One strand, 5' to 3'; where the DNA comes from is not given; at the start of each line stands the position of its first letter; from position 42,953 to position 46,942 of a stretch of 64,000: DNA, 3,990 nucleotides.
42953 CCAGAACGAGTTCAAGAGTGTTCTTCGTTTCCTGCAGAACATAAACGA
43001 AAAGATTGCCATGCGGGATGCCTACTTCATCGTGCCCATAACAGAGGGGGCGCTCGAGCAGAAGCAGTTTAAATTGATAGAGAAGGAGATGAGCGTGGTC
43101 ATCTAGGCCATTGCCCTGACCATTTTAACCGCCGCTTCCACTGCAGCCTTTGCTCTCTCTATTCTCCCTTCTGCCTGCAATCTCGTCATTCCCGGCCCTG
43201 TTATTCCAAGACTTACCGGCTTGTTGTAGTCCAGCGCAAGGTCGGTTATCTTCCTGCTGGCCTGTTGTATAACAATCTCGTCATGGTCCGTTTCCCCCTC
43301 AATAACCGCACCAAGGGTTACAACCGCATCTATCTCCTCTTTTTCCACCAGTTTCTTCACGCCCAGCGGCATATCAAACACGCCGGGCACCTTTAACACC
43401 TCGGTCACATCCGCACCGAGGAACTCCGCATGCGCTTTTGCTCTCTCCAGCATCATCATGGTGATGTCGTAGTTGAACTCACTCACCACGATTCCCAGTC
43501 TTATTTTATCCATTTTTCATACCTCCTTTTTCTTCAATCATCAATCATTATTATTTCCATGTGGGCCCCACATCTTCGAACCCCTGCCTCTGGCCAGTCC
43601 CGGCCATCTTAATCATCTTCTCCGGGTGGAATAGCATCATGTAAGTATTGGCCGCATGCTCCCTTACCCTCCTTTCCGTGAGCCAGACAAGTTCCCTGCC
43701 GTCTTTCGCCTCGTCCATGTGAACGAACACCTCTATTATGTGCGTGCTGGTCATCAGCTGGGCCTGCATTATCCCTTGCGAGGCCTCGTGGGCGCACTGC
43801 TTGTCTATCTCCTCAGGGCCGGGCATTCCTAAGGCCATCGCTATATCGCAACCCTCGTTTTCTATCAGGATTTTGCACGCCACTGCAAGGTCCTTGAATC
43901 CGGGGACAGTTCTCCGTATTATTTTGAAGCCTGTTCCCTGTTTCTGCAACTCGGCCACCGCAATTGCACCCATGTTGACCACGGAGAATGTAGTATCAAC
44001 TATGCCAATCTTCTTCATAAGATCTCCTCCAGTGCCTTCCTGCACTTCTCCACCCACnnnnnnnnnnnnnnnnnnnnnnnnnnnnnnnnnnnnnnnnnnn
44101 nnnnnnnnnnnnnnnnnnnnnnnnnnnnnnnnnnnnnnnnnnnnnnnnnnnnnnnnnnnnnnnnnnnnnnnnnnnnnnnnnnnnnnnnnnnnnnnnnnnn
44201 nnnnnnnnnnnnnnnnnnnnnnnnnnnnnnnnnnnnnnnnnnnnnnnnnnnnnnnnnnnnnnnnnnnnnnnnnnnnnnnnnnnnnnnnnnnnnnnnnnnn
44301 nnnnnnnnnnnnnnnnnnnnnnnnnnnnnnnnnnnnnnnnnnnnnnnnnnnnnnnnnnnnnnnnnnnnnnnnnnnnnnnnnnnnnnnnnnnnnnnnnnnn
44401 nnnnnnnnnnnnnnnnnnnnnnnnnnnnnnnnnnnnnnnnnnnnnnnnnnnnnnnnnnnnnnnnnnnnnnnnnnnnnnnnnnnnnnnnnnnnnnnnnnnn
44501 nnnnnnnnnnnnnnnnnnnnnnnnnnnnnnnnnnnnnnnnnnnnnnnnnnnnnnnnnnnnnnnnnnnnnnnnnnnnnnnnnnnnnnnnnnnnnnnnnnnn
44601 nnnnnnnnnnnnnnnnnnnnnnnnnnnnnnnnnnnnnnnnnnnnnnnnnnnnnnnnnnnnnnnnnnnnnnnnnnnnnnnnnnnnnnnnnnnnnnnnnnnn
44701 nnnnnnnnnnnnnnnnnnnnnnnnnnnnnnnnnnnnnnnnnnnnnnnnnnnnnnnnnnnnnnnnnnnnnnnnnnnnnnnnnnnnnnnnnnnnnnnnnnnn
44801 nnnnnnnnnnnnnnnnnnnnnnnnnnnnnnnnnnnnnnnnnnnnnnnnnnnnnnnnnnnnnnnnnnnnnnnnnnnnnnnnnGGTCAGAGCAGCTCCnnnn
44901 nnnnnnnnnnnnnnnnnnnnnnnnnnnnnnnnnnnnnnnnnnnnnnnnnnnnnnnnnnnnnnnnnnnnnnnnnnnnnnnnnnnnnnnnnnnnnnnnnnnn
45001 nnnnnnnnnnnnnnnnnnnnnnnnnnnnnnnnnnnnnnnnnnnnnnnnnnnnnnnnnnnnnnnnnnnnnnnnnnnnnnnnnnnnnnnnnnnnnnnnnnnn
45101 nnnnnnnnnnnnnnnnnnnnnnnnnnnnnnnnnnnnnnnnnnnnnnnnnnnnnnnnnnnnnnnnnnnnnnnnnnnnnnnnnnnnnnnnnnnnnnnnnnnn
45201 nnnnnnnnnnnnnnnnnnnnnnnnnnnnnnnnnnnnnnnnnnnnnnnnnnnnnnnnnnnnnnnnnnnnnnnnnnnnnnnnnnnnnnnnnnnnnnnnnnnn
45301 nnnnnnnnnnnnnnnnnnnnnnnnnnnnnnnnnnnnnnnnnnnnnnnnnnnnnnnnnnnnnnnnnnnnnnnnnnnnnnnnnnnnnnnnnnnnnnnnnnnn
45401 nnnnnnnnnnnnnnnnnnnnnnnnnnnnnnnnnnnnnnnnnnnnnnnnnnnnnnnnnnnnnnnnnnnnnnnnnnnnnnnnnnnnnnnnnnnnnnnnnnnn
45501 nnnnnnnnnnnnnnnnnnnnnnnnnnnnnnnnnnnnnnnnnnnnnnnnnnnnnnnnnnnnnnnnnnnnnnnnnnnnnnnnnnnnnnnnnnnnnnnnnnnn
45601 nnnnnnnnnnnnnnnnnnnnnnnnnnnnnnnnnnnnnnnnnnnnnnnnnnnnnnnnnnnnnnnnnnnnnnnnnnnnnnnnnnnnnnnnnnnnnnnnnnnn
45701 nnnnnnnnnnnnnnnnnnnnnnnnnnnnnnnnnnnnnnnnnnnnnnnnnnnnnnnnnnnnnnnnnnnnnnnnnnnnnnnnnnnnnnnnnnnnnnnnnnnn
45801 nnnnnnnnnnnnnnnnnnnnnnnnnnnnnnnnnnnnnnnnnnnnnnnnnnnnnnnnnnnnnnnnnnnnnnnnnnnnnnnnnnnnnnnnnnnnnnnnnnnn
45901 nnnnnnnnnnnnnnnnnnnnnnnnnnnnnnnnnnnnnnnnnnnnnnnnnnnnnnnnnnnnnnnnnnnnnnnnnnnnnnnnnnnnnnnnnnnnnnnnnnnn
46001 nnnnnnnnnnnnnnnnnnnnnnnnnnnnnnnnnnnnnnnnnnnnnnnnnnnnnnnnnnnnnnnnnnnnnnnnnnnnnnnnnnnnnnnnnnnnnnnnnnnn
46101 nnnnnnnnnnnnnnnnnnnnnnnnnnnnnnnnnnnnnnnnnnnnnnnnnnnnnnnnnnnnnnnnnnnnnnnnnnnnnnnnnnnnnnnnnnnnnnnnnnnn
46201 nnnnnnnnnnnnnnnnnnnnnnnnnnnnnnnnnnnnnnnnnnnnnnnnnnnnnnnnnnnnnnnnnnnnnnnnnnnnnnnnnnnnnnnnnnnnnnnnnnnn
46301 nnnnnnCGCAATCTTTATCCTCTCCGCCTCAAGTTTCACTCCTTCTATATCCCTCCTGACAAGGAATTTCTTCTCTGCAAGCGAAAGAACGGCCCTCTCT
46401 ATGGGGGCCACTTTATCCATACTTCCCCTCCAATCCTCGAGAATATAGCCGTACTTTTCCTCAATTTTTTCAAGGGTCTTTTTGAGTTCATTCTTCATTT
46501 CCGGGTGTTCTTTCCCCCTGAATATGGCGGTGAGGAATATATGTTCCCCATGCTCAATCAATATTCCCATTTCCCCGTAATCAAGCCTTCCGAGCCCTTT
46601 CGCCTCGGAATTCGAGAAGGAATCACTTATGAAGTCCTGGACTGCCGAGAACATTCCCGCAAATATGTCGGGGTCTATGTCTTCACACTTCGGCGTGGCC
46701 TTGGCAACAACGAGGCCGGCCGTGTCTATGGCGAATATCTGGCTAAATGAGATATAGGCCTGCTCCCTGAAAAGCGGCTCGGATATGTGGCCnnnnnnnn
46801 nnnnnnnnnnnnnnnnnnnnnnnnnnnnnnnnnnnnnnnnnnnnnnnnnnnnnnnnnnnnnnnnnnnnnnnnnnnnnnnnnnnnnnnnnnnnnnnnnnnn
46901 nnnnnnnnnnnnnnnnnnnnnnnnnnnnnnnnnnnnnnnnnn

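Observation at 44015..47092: STAND P-loop NTPase with a Roadblock/LC7-like domain inserted between Walker A and Walker B, embedded inside the riboflavin gene cluster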

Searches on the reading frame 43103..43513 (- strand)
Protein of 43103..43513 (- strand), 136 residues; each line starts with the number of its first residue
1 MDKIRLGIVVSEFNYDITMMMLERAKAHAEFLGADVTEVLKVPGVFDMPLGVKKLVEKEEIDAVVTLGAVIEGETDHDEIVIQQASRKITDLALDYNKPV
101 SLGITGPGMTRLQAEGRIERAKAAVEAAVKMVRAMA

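Call 6: search_protein_families(library=ncbifam, proteins=[window:43103-43513:-], max_evalue=0.01)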
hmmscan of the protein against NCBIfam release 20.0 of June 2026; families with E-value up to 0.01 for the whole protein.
window:43103-43513:- (136 aa): 4 families
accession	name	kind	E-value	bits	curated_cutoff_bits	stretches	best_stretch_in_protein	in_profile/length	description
TIGR00114.1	lumazine-synth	equivalog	6.2e-46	155.9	84.6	1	4-134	1-134/138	6,7-dimethyl-8-ribityllumazine synthase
NF000814.0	PRK00061.2-2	equivalog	1.1e-19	70.7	174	1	3-123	17-138/160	6,7-dimethyl-8-ribityllumazine synthase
NF009084.0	PRK12419.1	equivalog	1.2e-06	28.1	160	1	7-100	17-112/166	6,7-dimethyl-8-ribityllumazine synthase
TIGR01506.1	ribC_arch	equivalog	2.3e-06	27.6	100.55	1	41-89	35-81/151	riboflavin synthase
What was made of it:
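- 43103..43513 (-): ribH, lumazine synthase. call 6 (TIGR00114, 155.9 bits against a cut-off of 84.6)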

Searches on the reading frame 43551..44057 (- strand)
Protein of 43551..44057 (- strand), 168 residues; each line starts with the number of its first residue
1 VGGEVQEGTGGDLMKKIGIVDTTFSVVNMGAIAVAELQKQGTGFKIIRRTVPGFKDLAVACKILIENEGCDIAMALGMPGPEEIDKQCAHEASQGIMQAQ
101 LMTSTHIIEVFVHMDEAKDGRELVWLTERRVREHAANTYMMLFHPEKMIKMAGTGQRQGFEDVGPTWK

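Call 6: search_protein_families(library=ncbifam, proteins=[window:43551-44057:-], max_evalue=0.01)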
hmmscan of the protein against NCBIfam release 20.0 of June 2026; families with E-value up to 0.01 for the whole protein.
window:43551-44057:- (168 aa): 2 families
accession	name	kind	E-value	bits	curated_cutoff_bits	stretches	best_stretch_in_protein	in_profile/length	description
TIGR01506.1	ribC_arch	equivalog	4.9e-60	201.8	100.55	1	16-165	1-150/151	riboflavin synthase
TIGR00114.1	lumazine-synth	equivalog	0.00037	20.6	84.6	1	28-108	17-100/138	6,7-dimethyl-8-ribityllumazine synthase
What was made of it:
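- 43551..44018 (-): ribC, archaeal riboflavin synthase. call 6 (TIGR01506, 201.8 bits against a cut-off of 100.55)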

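Call 51: find_homologous_proteins(query=window:43551-44018:-, max_evalue=1e-20)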
Query window:43551-44018:- (155 aa): 7964 proteins with E <= 1e-20 among 8000 candidates; the best 120 are listed.
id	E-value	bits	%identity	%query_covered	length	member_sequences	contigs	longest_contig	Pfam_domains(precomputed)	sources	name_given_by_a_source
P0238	4.7e-85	301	87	100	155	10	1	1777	PF00885.25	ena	-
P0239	4.3e-84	298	85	100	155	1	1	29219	PF00885.25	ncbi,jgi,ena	-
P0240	1.8e-83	296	84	100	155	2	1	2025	PF00885.25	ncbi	-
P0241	4.3e-83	295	83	100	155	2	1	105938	PF00885.25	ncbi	-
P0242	5.7e-83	294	83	100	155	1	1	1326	PF00885.25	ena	-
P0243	7.2e-83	294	87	97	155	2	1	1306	PF00885.25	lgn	-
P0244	1.5e-82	293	83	100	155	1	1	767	PF00885.25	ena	-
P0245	1.9e-82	293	86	98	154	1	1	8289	PF00885.25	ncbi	-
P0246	2.8e-82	292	85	98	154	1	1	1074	PF00885.25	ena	-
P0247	4.0e-82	292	82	100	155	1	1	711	PF00885.25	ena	-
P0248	5.0e-82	291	85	98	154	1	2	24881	PF00885.25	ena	-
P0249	9.3e-82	291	81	100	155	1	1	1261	PF00885.25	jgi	jgi:riboflavin synthase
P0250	1.0e-81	290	84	98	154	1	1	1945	PF00885.25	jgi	-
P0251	1.3e-81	290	81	100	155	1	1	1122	PF00885.25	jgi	-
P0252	1.6e-81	290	83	98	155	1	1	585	PF00885.25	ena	-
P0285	4.4e-67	243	74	98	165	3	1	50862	PF00885.25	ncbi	-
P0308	1.4e-65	238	71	98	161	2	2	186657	PF00885.25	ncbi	-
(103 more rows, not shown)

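Call 52: find_encoding_contigs(protein=P0241, flank=7000, max_places=1)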
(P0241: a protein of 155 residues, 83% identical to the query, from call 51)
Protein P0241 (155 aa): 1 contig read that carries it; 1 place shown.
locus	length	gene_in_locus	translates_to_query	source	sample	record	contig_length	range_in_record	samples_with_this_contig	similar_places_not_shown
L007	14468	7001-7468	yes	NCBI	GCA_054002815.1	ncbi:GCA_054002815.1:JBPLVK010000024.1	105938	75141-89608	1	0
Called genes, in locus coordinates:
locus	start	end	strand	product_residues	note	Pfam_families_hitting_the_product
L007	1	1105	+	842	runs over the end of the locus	PF00932:LTD, PF13091:PLDc_2, PF00614:PLDc (faint), PF13091:PLDc_2, PF18911:PKD_4 (faint)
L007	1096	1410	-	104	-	-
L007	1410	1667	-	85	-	-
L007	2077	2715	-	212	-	PF01813:ATP-synt_D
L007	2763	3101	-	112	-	PF01292:Ni_hydr_CYTB, PF14358:DUF4405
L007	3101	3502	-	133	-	-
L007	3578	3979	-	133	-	PF26119:DUF8036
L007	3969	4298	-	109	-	PF25213:HVO_A0261_N (weak), PF01022:HTH_5, PF12840:HTH_20 (weak)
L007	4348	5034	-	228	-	PF00753:Lactamase_B, PF23023:Anti-Pycsar_Apyc1 (weak)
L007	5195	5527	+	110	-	-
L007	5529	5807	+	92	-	-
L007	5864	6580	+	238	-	PF00926:DHBP_synthase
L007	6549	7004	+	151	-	PF01467:CTP_transf_like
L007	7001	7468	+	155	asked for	PF00885:DMRL_synthase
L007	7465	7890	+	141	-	PF00885:DMRL_synthase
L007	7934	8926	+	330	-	-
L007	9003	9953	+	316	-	PF00696:AA_kinase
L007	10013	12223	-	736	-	PF00009:GTP_EFTU, PF22042:EF-G_D2, PF03144:GTP_EFTU_D2, PF14492:EFG_III, PF03764:EFG_IV, PF00679:EFG_C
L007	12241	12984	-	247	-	PF00177:Ribosomal_S7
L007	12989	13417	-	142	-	PF00164:Ribosom_S12_S23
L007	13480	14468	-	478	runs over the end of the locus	PF04909:Amidohydro_2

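Call 53: find_encoding_contigs(protein=P0239, flank=7000, max_places=1)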
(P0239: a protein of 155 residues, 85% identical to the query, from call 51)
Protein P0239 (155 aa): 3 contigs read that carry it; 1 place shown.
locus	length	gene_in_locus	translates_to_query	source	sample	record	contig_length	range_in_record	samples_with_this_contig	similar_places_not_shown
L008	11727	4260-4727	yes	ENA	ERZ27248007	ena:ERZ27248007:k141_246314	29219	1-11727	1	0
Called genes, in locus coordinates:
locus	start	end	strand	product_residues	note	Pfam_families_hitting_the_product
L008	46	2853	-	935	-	PF00801:PKD, PF18911:PKD_4, PF00801:PKD, PF18911:PKD_4, PF18911:PKD_4, PF00801:PKD, PF18911:PKD_4, PF00801:PKD, +5 more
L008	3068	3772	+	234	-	PF00926:DHBP_synthase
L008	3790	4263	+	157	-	PF01467:CTP_transf_like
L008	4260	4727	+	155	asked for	PF00885:DMRL_synthase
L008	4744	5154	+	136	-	PF00885:DMRL_synthase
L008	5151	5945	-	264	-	PF05763:DUF835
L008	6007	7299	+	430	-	PF01336:tRNA_anti-codon, PF00152:tRNA-synt_2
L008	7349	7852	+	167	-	-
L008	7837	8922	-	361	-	PF04389:Peptidase_M28, PF01546:Peptidase_M20, PF07687:M20_dimer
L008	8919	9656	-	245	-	PF01885:PTS_2-RNA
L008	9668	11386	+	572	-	PF00999:Na_H_Exchanger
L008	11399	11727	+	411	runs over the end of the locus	PF00999:Na_H_Exchanger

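Call 54: find_encoding_contigs(protein=P0285, flank=7000, max_places=1)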
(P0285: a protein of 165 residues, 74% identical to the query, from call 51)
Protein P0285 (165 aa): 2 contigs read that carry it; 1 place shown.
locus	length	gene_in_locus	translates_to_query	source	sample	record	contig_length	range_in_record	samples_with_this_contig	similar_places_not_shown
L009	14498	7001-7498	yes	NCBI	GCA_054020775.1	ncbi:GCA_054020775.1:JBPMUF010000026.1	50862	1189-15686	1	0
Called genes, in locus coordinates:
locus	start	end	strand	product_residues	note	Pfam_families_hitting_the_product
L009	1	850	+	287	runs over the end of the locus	PF00557:Peptidase_M24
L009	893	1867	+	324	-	-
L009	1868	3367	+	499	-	PF01935:DUF87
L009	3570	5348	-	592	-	PF03415:Peptidase_C11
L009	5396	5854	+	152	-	-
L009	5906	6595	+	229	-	PF00926:DHBP_synthase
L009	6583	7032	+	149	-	PF01467:CTP_transf_like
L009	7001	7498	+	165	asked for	PF00885:DMRL_synthase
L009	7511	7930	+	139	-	PF00885:DMRL_synthase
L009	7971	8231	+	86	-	-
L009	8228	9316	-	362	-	PF04406:TP6A_N, PF20768:Topo_VI_alpha, PF21180:TOP6A-Spo11_Toprim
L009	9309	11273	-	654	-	PF02518:HATPase_c, PF13589:HATPase_c_3 (weak), PF05833:NFACT_N (weak), PF09239:Topo-VIb_trans, PF18000:Top6b_C (weak)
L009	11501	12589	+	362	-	PF13545:HTH_Crp_2 (weak), PF01637:ATPase_2, PF13191:AAA_16 (faint), PF13173:AAA_14 (weak), PF13401:AAA_22 (faint)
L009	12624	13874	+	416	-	PF04894:Nre_N, PF04895:Nre_C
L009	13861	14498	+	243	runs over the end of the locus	PF04055:Radical_SAM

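Call 55: find_encoding_contigs(protein=P0308, flank=7000, max_places=1)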
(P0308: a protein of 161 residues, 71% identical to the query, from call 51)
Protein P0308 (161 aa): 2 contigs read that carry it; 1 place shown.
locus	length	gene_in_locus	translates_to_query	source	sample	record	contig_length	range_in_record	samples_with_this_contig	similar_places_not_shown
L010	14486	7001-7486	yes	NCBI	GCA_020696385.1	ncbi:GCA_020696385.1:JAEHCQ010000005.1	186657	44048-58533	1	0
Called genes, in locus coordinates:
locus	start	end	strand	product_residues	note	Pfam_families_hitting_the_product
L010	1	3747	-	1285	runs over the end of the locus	PF05048:NosD (weak), PF13229:Beta_helix, PF05048:NosD, PF13229:Beta_helix, PF05048:NosD, PF13229:Beta_helix, PF19077:Big_13 (faint), PF18911:PKD_4 (weak)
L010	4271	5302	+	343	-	PF01435:Peptidase_M48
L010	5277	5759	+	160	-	-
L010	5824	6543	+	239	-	PF00926:DHBP_synthase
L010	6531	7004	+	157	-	PF01467:CTP_transf_like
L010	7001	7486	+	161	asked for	PF00885:DMRL_synthase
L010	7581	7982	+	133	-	PF00885:DMRL_synthase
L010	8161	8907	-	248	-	PF13481:AAA_25 (weak), PF03796:DnaB_C (weak), PF06745:ATPase, PF23442:DUF7125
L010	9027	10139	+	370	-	PF13559:DUF4129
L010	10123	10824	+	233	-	-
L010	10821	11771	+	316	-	PF20030:bpMoxR, PF07726:AAA_3, PF07728:AAA_5, PF17863:AAA_lid_2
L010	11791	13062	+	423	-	PF01882:DUF58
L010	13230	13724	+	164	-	-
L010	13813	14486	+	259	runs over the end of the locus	PF02535:Zip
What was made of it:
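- Closest known: Archaeal riboflavin operon ribB-ribL-ribC-ribH. Same: The gene order and the 4-nt overlaps are identical to those of relatives L007-L010 (calls 52-55).
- L008 is otherwise syntenic with the window (calls 52-55).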

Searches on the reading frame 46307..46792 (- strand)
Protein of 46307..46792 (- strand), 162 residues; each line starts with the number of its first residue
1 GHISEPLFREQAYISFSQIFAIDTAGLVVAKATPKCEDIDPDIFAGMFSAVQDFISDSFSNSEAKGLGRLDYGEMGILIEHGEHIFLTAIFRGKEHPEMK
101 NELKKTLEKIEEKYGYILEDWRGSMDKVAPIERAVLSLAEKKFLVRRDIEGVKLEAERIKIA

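Call 28: predict_structure(alignment_id=A1)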
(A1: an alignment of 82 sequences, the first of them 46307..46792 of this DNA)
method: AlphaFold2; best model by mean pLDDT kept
length: 162 residues; sequences in the alignment: 82
mean_pLDDT: 79.4   pTM: 0.71
mean pLDDT of the five models: 79.4, 79.3, 78.9, 78.4, 77.9
residues with pLDDT >= 90: 64; 70-90: 49; 50-70: 44; < 50: 5
segments of 3 or more residues with pLDDT < 50: 1-3
pLDDT, mean of each block of 10 residues (from residue 1): 52 89 90 75 69 68 62 87 92 91 96 91 89 95 76 53 53
secondary structure, 60 per line:
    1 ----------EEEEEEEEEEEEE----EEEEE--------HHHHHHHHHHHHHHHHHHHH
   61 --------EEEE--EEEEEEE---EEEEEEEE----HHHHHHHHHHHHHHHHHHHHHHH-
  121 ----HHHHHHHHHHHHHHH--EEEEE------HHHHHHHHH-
elements in order: E11-23 E28-32 H41-60 E69-72 E75-81 E85-92 H97-119 H125-139 E142-146 H153-161

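Call 61: fold_search(model_id=the predicted structure, library=pdb)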
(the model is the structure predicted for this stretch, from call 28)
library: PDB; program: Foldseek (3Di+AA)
matches with E <= 10: 1074; with E <= 0.001: 12
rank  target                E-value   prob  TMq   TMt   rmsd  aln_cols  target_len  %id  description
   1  4p6z_S                2.6e-04  1.00  0.50  0.54  13.0       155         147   10  Crystal structure of the human BST2 cytoplasmic domain and the HIV-1 Vpu cytoplasmic domain bound to the clathrin adap (released 2014-05-21)
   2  1ifq_A                3.6e-04  1.00  0.52  0.64   4.4       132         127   12  Sec22b N-terminal domain (released 2001-05-02)
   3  6owt_S                3.8e-04  1.00  0.44  0.50  14.1       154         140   11  Structure of SIVsmm Nef and SMM tetherin bound to the clathrin adaptor AP-2 complex (released 2019-09-25)
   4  6uri_S                4.8e-04  1.00  0.49  0.55  14.3       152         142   10  HIV-1 Nef in complex with the CD4 cytoplasmic domain and the AP2 clathrin adaptor complex (released 2020-07-29)
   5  9ddt_B                5.4e-04  1.00  0.41  0.51   5.7       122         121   10  AAGAB pseudoGTPase domain in complex with AP-1 clathrin adaptor complex sigma 3 subunit (released 2025-07-16)
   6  8d9w_X                6.1e-04  1.00  0.48  0.52   5.6       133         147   11  beta-Arf1 homodimeric interface within AP-1, Arf1, Nef, MHC-I lattice on narrow tubes (released 2023-07-05)
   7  1ifq_B                6.9e-04  1.00  0.50  0.60   4.8       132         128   12  Sec22b N-terminal domain (released 2001-05-02)
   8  3t12_C                7.3e-04  1.00  0.38  0.45   8.1       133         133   16  MglA in complex with MglB in transition state (released 2011-08-31)
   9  2vgl_S                7.7e-04  1.00  0.45  0.50  14.5       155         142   12  AP2 CLATHRIN ADAPTOR CORE (released 2007-12-25)
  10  9qpq_L                8.2e-04  1.00  0.50  0.42  12.6       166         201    8  The structure of the COPI leaf bound to GOLPH3 (released 2025-10-22)
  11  6owo_S                9.2e-04  1.00  0.35  0.40  14.2       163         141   11  CRYO-EM STRUCTURE OF PHOSPHORYLATED AP-2 CORE BOUND TO NECAP (released 2019-09-11)
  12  6cri_S                9.8e-04  1.00  0.49  0.55  13.0       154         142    7  Structure of the cargo bound AP-1:Arf1:tetherin-Nef stable closed trimer (released 2018-08-01)
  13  4hmy_S                1.0e-03  1.00  0.46  0.50   4.5       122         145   11  Structural basis for recruitment and activation of the AP-1 clathrin adaptor complex by Arf1 (released 2013-03-06)
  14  8d9w_e                1.0e-03  1.00  0.41  0.50   5.8       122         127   13  beta-Arf1 homodimeric interface within AP-1, Arf1, Nef, MHC-I lattice on narrow tubes (released 2023-07-05)
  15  9c58_M                1.2e-03  1.00  0.43  0.54   5.8       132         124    9  AP-3 bound to myristoylated Arf1 (Q71L) (released 2024-12-18)
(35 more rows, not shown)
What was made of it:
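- On Roadblock/LC7 (PF03259): Foldseek gives MglB at E 7e-4 (call 61).
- Foldseek independently returns the same two groups (call 61).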

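Call 81: search_protein_families(library=ncbifam, proteins=[window:46307-46792:-], max_evalue=0.1)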
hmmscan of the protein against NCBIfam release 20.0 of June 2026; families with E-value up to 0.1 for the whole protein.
window:46307-46792:- (162 aa): 0 families
